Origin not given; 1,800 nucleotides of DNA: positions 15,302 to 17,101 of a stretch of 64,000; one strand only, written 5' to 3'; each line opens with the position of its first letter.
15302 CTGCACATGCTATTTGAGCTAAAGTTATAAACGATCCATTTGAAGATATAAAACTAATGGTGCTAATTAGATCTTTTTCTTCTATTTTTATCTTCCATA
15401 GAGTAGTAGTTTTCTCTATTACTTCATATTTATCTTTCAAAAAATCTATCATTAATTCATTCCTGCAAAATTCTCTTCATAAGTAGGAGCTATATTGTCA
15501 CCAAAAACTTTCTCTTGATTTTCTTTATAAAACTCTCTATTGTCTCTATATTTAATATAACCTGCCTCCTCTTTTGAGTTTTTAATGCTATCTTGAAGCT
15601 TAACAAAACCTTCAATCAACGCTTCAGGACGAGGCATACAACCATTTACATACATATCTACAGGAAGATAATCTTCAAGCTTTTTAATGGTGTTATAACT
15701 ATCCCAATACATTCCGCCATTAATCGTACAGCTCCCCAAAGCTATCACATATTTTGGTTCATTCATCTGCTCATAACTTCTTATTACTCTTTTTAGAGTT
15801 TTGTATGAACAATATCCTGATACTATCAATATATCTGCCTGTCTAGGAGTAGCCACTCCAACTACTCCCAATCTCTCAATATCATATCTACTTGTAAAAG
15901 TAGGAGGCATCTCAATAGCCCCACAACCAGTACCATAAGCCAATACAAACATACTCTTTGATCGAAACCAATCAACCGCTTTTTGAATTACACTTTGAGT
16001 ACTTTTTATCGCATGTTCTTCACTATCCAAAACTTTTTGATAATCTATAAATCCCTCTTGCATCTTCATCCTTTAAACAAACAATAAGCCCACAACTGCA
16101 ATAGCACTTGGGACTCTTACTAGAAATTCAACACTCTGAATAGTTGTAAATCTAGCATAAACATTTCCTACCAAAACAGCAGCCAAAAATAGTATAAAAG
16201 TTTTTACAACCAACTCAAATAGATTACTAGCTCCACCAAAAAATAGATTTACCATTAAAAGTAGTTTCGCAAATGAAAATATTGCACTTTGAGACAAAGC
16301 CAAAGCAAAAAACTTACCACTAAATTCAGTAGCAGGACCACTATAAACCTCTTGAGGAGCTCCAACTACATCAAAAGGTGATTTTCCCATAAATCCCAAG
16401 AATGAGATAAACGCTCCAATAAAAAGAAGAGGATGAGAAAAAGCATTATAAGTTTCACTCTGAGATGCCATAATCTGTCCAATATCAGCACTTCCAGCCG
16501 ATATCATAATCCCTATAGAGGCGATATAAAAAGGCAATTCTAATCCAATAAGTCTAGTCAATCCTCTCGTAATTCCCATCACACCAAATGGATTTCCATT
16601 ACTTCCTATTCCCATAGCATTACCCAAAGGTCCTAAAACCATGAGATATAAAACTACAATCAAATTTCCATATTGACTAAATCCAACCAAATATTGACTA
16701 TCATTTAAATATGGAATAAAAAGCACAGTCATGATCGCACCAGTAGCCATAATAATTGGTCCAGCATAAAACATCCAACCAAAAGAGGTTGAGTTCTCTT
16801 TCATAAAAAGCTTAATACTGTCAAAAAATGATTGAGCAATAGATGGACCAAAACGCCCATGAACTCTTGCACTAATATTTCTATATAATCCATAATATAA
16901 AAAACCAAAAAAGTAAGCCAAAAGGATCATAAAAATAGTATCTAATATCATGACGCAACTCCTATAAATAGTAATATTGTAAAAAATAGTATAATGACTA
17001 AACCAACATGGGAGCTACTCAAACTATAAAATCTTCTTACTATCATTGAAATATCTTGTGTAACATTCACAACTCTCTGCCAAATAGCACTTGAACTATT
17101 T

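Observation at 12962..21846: Complete 13-subunit MBX/MBS-like ion-pumping oxidoreductase operon in a Campylobacterota genome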

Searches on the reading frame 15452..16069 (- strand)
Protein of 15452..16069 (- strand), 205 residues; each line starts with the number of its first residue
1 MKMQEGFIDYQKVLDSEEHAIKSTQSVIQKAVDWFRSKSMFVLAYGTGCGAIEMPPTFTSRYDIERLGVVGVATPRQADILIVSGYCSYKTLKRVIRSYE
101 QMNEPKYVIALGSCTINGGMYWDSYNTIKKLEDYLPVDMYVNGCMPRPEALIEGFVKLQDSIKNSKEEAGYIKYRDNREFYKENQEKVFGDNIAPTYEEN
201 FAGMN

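Call 3: search_protein_families(library=pfam, proteins=[window:15452-16069:-], max_evalue=0.01)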
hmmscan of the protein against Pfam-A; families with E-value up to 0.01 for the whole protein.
window:15452-16069:- (205 aa): 2 families
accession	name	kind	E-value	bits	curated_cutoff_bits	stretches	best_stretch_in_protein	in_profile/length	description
PF01058.29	Oxidored_q6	-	6.4e-24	84.6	27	1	48-158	3-128/128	NADH ubiquinone oxidoreductase, 20 Kd subunit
PF09565.16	RE_NgoFVII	-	0.0034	17.1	23.8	1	77-135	16-74/162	NgoFVII restriction endonuclease N-terminal PLD domain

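Call 6: search_protein_families(library=ncbifam, proteins=[window:15452-16069:-], max_evalue=0.001)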
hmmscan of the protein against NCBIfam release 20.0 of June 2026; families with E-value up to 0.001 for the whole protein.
window:15452-16069:- (205 aa): 12 families
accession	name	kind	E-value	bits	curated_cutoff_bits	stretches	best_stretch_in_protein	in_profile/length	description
NF005012.1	PRK06411.1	subfamily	4.8e-61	205.1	116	1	20-168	16-164/166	NADH-quinone oxidoreductase subunit NuoB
TIGR01957.1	nuoB_fam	subfamily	2.4e-49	167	142.7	1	26-164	5-144/145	NADH-quinone oxidoreductase subunit B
NF011394.0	PRK14819.1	equivalog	2.2e-44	152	312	1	14-190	9-184/264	NADH-quinone oxidoreductase subunit B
NF011388.0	PRK14813.1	equivalog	1.5e-43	148.8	294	1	26-165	16-156/189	NADH dehydrogenase subunit B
NF011393.0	PRK14818.1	equivalog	1.5e-42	145.1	255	1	23-166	16-159/173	NADH dehydrogenase subunit B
NF011390.0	PRK14815.1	equivalog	3.7e-42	143.7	281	1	27-174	22-169/183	NADH dehydrogenase subunit B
NF009808.0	PRK13292.1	equivalog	9.9e-41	139.4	1156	1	27-167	14-154/791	NADH-quinone oxidoreductase subunit B/C/D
NF011391.0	PRK14816.1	equivalog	5.4e-39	133.8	283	1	19-169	33-184/196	NADH-quinone oxidoreductase subunit B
NF011392.0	PRK14817.1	equivalog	7.3e-36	123.5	271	1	18-166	16-164/182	NADH-quinone oxidoreductase subunit B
NF011395.0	PRK14820.1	equivalog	2.9e-35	121.7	263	1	28-166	23-161/180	NADH-quinone oxidoreductase subunit B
NF011389.0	PRK14814.1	equivalog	1.2e-33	116.4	285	1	27-169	22-164/186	NADH dehydrogenase subunit B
TIGR03294.1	FrhG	equivalog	0.00052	19.8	245.5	0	77-158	50-140/228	coenzyme F420 hydrogenase subunit gamma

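Call 14: search_solved_structures(query=window:15452-16069:-, max_evalue=0.00001, show_alignments=2)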
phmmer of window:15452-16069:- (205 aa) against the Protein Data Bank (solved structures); distinct sequences matched with E-value up to 0.00001: 43.
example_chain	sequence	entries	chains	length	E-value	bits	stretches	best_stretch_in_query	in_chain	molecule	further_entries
6u8y_J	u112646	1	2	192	1.8e-59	204.1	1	30-192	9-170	NADH dehydrogenase subunit B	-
6hum_K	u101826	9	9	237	1.4e-37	132.5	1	28-166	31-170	NAD(P)H-quinone oxidoreductase subunit K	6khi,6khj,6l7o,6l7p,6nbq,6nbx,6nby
9grx_K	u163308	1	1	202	1.8e-37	132.2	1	29-169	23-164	NAD(P)H-quinone oxidoreductase subunit K, chloroplastic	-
7eu3_K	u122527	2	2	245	2.4e-37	131.8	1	26-187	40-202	NAD(P)H-quinone oxidoreductase subunit K, chloroplastic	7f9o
7wfg_K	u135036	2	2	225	9.4e-37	129.9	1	27-164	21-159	NAD(P)H-quinone oxidoreductase subunit K, chloroplastic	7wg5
7zd6_6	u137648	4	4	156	1.1e-33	119.8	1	29-167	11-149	NADH dehydrogenase [ubiquinone] iron-sulfur protein 7, mitochondrial | Complex I-20kD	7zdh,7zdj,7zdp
9w2u_B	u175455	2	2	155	1.1e-33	119.8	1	29-167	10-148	NADH dehydrogenase [ubiquinone] iron-sulfur protein 7, mitochondrial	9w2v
7v2c_C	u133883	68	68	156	1.2e-33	119.8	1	29-167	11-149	NADH dehydrogenase [ubiquinone] iron-sulfur protein 7,mitochondrial | NADH dehydrogenase [ubiquinone] iron-sulfur protein 7, mitochondrial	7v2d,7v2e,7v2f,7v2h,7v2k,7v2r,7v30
7zeb_6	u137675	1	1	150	1.3e-33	119.7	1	30-167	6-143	NADH dehydrogenase [ubiquinone] iron-sulfur protein 7, mitochondrial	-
5ldw_B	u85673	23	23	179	1.4e-33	119.5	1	28-167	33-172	NADH dehydrogenase [ubiquinone] iron-sulfur protein 7, mitochondrial | Mitochondrial complex I, PSST subunit | NADH:ubiquinone oxidoreductase core subunit S7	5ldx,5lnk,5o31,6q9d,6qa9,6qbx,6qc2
5lc5_B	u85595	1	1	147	1.6e-33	119.4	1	29-166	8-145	NADH dehydrogenase [ubiquinone] iron-sulfur protein 7, mitochondrial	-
6g2j_B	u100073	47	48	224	1.9e-33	119.1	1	28-166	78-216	NADH dehydrogenase [ubiquinone] iron-sulfur protein 7, mitochondrial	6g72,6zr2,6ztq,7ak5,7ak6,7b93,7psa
7vxu_C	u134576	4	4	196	2.1e-33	119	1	28-167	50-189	Complex I-20kD | NADH dehydrogenase [ubiquinone] iron-sulfur protein 7, mitochondrial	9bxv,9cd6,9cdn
7qsd_B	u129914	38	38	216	2.5e-33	118.7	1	28-167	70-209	NADH dehydrogenase [ubiquinone] iron-sulfur protein 7, mitochondrial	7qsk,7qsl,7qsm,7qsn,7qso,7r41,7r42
5gpn_a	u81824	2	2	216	2.8e-33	118.6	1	28-167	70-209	NADH dehydrogenase [ubiquinone] iron-sulfur protein 7 | NADH dehydrogenase [ubiquinone] iron-sulfur protein 7, mitochondrial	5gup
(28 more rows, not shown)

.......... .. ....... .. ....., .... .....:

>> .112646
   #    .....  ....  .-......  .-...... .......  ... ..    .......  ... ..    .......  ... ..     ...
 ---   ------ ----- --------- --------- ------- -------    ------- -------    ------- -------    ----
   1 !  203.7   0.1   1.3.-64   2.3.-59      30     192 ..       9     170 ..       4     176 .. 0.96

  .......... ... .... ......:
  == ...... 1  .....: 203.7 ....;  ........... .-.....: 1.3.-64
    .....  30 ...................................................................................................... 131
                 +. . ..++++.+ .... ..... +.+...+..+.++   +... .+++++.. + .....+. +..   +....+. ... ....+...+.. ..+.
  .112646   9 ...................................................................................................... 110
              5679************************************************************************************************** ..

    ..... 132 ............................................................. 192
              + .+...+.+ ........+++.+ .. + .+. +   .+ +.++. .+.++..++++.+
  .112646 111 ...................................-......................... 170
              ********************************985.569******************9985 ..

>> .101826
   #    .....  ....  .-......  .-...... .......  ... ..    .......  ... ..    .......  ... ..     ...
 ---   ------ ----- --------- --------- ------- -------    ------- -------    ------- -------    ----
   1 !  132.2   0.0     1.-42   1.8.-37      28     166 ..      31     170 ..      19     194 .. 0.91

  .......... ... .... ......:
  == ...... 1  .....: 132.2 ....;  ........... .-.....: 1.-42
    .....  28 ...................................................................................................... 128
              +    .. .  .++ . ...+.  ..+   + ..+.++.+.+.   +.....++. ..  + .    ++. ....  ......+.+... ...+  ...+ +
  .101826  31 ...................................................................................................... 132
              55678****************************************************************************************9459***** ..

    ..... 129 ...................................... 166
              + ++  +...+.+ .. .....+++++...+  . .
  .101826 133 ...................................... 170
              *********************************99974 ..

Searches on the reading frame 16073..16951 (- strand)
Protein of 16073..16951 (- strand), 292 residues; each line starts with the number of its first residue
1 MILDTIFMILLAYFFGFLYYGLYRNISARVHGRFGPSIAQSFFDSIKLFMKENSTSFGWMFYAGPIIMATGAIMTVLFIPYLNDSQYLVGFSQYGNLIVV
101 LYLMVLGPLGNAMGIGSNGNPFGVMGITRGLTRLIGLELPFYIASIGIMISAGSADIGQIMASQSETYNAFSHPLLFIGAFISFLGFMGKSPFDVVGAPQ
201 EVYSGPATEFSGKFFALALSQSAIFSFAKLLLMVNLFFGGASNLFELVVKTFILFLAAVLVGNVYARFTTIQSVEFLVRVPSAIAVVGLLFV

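Call 3: search_protein_families(library=pfam, proteins=[window:16073-16951:-], max_evalue=0.01)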
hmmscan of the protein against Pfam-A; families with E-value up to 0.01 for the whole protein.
window:16073-16951:- (292 aa): 1 family
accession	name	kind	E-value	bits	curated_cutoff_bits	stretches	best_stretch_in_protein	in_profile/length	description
PF00146.26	NADHdh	-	5.5e-49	167.6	27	1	7-291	5-296/298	NADH dehydrogenase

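Call 6: search_protein_families(library=ncbifam, proteins=[window:16073-16951:-], max_evalue=0.001)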
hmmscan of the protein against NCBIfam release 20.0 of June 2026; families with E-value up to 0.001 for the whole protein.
window:16073-16951:- (292 aa): 7 families
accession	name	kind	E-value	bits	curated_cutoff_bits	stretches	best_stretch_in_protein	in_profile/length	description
NF004741.0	PRK06076.1-2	equivalog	1.3e-31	110.1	305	1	5-290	24-327/337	NADH-quinone oxidoreductase subunit NuoH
NF040610.1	F420_dehyd_FpoH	exception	4.1e-24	85.5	475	1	21-256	32-281/339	F420H2 dehydrogenase subunit FpoH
NF004744.0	PRK06076.1-5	equivalog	3.2e-15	56.1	542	1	7-244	35-283/372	NADH-quinone oxidoreductase subunit NuoH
NF004743.0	PRK06076.1-4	equivalog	8.1e-14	51.3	494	1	23-244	38-274/433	NADH-quinone oxidoreductase subunit NuoH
NF004740.0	PRK06076.1-1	equivalog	4.3e-12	46.2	399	1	24-287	37-311/325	NADH-quinone oxidoreductase subunit NuoH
NF004745.0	PRK06076.1-6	equivalog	8.1e-12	45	450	1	8-256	23-281/341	NADH-quinone oxidoreductase subunit NuoH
NF004742.0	PRK06076.1-3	equivalog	5.1e-11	42.4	531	1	10-255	32-295/356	NADH-quinone oxidoreductase subunit NuoH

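Call 31: search_solved_structures(query=window:16073-16951:-, max_evalue=1e-10, show_alignments=1)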
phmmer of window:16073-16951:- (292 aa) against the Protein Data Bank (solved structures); distinct sequences matched with E-value up to 1e-10: 7.
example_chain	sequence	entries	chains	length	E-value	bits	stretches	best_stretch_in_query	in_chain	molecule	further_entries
6u8y_M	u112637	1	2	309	2.9e-36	128.9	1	3-290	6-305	NADH dehydrogenase subunit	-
7z0s_D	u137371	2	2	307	9.5e-18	68.1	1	6-238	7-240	Formate hydrogenlyase subunit 4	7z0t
6cfw_M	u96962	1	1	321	6.6e-16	62.1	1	7-278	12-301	Mbh13 NADH dehydrogenase subunit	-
6hum_A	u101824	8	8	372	6.5e-15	58.8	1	6-248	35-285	NAD(P)H-quinone oxidoreductase subunit 1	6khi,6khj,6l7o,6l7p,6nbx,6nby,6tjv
6nbq_A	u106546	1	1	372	6.8e-15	58.8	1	6-250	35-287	NdhA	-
7wff_A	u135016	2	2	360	3.3e-12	50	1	5-274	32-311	NAD(P)H-quinone oxidoreductase subunit 1, chloroplastic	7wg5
9grx_A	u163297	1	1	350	4.5e-12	49.5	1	5-242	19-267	NAD(P)H-quinone oxidoreductase subunit 1, chloroplastic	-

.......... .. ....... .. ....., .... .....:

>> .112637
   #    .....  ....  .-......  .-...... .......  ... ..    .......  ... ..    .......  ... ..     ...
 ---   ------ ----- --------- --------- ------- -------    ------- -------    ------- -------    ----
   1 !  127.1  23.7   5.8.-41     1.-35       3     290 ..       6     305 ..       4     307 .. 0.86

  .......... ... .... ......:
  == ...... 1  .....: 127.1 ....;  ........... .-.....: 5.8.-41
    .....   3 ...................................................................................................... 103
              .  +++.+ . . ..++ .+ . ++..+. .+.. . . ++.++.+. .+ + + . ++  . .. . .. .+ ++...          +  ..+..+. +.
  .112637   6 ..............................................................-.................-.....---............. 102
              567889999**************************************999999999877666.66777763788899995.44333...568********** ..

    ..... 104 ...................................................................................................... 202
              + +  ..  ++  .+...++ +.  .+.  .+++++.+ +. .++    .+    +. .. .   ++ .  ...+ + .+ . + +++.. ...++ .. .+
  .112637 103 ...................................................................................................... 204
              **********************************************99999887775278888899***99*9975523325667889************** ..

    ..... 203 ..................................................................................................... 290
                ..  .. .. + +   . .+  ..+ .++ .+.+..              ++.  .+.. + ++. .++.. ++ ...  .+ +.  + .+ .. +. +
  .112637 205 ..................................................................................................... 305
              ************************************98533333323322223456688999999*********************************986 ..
